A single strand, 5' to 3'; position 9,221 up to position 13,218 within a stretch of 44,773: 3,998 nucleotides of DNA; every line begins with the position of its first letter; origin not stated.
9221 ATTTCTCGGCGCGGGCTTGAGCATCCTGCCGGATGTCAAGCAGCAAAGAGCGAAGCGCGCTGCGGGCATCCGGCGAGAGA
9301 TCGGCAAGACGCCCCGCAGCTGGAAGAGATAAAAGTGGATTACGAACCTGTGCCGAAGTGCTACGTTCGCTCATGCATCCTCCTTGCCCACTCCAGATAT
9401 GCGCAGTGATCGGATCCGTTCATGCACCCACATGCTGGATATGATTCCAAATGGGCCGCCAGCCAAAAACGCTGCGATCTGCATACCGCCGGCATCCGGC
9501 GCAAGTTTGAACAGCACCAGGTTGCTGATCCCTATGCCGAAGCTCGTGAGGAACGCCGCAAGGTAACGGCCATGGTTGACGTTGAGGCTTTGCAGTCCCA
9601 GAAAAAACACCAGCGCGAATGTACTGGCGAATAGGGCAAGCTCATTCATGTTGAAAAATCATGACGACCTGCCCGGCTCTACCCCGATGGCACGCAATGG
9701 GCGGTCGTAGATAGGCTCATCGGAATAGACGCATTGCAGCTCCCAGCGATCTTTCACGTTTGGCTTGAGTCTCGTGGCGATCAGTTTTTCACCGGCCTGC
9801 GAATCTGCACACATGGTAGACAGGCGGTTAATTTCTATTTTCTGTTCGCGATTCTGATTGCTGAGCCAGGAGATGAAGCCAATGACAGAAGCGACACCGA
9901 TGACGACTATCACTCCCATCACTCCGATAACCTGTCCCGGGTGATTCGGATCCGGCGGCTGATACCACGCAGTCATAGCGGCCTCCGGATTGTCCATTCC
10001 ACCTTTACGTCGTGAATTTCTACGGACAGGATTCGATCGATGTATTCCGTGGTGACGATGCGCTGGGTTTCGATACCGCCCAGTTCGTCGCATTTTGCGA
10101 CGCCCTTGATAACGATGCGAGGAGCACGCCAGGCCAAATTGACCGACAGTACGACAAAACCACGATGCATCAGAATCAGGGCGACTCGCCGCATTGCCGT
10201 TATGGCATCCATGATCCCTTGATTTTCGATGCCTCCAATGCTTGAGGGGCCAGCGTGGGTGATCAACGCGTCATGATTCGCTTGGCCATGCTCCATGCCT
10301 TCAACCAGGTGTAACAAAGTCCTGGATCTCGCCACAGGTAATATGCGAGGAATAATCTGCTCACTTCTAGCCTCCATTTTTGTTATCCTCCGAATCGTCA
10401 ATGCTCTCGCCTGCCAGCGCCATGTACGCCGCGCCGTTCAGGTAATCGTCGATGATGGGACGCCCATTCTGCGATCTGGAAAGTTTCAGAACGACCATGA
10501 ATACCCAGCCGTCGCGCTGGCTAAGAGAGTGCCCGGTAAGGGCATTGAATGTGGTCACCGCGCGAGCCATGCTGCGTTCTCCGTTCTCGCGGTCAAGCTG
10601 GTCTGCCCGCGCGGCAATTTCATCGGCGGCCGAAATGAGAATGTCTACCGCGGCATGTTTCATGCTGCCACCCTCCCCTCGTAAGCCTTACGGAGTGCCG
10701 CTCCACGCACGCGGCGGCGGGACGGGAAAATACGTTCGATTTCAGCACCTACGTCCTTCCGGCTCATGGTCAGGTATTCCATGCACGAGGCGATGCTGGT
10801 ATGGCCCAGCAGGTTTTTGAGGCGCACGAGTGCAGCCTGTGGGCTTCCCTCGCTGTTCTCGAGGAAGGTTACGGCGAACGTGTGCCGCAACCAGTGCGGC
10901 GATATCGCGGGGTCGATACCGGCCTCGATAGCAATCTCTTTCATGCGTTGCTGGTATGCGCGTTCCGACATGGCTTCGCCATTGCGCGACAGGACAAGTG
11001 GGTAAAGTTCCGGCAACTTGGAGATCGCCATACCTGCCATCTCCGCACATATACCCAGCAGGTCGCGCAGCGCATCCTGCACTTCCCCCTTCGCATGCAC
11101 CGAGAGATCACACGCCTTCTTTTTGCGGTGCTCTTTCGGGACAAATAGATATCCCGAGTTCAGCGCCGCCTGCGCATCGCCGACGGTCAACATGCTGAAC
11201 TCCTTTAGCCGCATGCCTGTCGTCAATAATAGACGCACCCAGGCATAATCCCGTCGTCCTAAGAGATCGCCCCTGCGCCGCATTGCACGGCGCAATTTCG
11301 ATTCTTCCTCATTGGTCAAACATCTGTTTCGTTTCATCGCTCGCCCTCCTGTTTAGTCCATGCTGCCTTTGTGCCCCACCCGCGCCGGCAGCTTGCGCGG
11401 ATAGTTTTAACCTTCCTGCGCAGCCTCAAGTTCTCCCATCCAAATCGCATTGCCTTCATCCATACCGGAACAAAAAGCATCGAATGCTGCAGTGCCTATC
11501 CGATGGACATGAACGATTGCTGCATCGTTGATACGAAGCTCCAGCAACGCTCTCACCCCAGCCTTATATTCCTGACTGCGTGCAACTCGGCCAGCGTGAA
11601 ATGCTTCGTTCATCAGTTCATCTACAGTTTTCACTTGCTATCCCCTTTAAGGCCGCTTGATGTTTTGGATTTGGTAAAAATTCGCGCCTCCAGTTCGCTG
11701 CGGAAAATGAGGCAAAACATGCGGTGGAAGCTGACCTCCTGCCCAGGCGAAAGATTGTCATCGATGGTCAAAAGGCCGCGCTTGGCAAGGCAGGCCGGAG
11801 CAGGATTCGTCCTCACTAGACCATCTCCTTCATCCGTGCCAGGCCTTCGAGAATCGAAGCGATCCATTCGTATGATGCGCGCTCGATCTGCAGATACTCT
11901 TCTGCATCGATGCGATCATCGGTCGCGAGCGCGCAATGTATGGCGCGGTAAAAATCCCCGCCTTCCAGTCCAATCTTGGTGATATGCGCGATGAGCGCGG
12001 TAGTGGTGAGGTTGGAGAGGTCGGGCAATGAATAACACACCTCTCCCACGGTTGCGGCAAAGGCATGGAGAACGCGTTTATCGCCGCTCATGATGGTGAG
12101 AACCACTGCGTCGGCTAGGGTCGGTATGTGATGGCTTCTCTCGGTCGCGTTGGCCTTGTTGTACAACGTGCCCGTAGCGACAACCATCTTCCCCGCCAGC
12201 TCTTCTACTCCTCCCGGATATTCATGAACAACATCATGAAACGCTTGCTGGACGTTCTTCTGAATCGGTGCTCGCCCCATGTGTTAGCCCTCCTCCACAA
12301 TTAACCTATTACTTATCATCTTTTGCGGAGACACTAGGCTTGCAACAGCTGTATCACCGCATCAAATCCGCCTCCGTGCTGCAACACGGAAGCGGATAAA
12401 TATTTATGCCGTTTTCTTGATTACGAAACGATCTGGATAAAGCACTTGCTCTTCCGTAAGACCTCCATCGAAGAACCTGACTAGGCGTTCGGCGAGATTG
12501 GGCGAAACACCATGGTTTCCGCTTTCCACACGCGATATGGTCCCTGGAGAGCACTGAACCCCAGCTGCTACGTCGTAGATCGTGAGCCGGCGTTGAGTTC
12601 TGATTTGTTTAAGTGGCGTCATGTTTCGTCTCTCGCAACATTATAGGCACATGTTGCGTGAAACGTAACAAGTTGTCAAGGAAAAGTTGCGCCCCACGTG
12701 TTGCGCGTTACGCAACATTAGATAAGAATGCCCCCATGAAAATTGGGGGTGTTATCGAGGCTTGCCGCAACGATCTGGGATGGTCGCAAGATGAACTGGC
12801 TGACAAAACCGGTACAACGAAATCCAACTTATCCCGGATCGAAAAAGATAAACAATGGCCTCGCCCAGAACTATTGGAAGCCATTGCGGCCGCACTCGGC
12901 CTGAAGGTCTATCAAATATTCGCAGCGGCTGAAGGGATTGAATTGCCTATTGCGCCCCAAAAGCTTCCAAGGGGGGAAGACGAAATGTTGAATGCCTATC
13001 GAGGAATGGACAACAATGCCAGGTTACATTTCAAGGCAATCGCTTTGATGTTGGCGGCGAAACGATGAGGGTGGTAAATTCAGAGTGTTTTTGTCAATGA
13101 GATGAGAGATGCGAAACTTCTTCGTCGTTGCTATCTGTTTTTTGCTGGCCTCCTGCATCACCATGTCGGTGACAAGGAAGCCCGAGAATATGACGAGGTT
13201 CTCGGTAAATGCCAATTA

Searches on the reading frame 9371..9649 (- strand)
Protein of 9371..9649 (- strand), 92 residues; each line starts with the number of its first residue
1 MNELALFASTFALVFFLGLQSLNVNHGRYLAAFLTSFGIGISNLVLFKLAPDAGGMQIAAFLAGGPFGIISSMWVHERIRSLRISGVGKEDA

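Call 20: search_protein_families(library=phrogs, proteins=[window:9371-9649:-], max_evalue=0.01)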
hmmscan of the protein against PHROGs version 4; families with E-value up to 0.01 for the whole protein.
window:9371-9649:- (92 aa): 3 families
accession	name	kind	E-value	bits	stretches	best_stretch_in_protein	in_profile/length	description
phrog_7045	-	lysis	1.1e-10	42.6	1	4-78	8-85/94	holin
phrog_30225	-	unknown function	2.8e-08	34.9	1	4-80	5-82/89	-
phrog_30210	-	unknown function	0.0046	17.8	1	6-84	19-102/135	-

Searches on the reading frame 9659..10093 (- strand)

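Call 20: search_protein_families(library=phrogs, proteins=[window:9659-10093:-], max_evalue=0.01)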
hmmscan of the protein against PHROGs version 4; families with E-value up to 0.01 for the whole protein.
window:9659-10093:- (144 aa): 1 family
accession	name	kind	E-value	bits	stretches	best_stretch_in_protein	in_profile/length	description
phrog_26629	-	unknown function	0.0014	19.5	1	34-94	89-151/158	-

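Call 26: search_protein_families(library=pfam, proteins=[window:9659-10093:-], max_evalue=10)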
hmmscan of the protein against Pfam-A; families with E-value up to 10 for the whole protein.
window:9659-10093:- (144 aa): 0 families

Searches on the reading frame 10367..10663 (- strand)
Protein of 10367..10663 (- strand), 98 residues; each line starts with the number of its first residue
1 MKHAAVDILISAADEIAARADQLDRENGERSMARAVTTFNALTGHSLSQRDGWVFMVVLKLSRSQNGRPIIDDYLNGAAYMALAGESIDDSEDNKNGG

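Call 20: search_protein_families(library=phrogs, proteins=[window:10367-10663:-], max_evalue=0.01)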
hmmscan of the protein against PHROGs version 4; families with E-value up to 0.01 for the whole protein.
window:10367-10663:- (98 aa): 3 families
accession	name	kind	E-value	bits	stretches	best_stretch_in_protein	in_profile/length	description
phrog_474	-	other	2.5e-15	58.1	1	5-94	129-217/274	phosphofructokinase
phrog_9871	-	unknown function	2.6e-09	38.4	1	20-89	20-88/184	-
phrog_1167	-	other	0.00047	21.5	1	26-92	23-89/169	phosphofructokinase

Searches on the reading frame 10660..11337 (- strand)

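Call 8: search_protein_families(library=pfam, proteins=[window:10660-11337:-], max_evalue=0.01)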
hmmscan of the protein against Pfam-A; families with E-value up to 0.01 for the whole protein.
window:10660-11337:- (225 aa): 1 family
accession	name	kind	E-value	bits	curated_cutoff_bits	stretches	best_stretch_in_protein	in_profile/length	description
PF00589.27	Phage_integrase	-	6.3e-21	75.3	27.1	1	7-190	3-167/172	Phage integrase family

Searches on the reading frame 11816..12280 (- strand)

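Call 20: search_protein_families(library=phrogs, proteins=[window:11816-12280:-], max_evalue=0.01)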
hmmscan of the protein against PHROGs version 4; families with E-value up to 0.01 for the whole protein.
window:11816-12280:- (154 aa): 1 family
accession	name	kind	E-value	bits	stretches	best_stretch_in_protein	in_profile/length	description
phrog_101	-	transcription regulation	1.4e-23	84.7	1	5-151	18-159/203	CII-like transcriptional activator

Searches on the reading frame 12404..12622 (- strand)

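Call 20: search_protein_families(library=phrogs, proteins=[window:12404-12622:-], max_evalue=0.01)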
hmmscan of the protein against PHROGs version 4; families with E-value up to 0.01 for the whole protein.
window:12404-12622:- (72 aa): 8 families
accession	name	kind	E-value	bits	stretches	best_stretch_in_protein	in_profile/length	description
phrog_3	-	transcription regulation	6.6e-07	30.4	1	2-67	91-152/430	transcriptional repressor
phrog_2439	-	transcription regulation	1.3e-05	25.2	1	4-51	12-59/367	transcriptional regulator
phrog_6463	-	DNA, RNA and nucleotide metabolism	7.2e-05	23.4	1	1-44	31-82/208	HTH DNA binding protein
phrog_8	-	transcription regulation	0.00023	21.7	1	4-51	81-128/346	transcriptional regulator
phrog_11145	-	DNA, RNA and nucleotide metabolism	0.0017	18.7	1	12-49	3-40/343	DNA binding protein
phrog_1124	-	transcription regulation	0.0025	18.4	1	11-52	19-60/177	transcriptional regulator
phrog_5823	-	transcription regulation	0.0027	17.9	1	4-52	11-60/404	transcriptional regulator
phrog_33502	-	unknown function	0.0085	16.8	1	7-51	121-165/190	-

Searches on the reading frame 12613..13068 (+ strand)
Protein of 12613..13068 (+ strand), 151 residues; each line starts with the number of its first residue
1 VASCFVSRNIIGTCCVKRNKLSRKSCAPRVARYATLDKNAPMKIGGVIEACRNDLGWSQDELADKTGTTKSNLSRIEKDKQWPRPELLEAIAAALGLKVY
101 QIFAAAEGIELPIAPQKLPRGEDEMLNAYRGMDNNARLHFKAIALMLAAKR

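Call 8: search_protein_families(library=pfam, proteins=[window:12613-13068:+], max_evalue=0.01)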
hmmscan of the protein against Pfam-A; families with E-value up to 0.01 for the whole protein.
window:12613-13068:+ (151 aa): 6 families
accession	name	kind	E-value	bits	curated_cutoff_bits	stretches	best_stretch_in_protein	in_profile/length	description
PF01381.28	HTH_3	-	9.3e-15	54.8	23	1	48-98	1-51/55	Helix-turn-helix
PF13560.12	HTH_31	-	2e-10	41.3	27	1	45-97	3-56/64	Helix-turn-helix domain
PF12844.13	HTH_19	-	2.5e-07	30.9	30.2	1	49-103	5-59/64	Helix-turn-helix domain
PF13443.12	HTH_26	-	1.1e-05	26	22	1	54-103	8-58/63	Cro/C1-type HTH DNA-binding domain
PF13413.12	HTH_25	-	0.0093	16.2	24.6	0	50-98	4-58/62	Helix-turn-helix domain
PF13744.12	HTH_37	-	0.0098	16.1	27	0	45-81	20-56/80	Helix-turn-helix domain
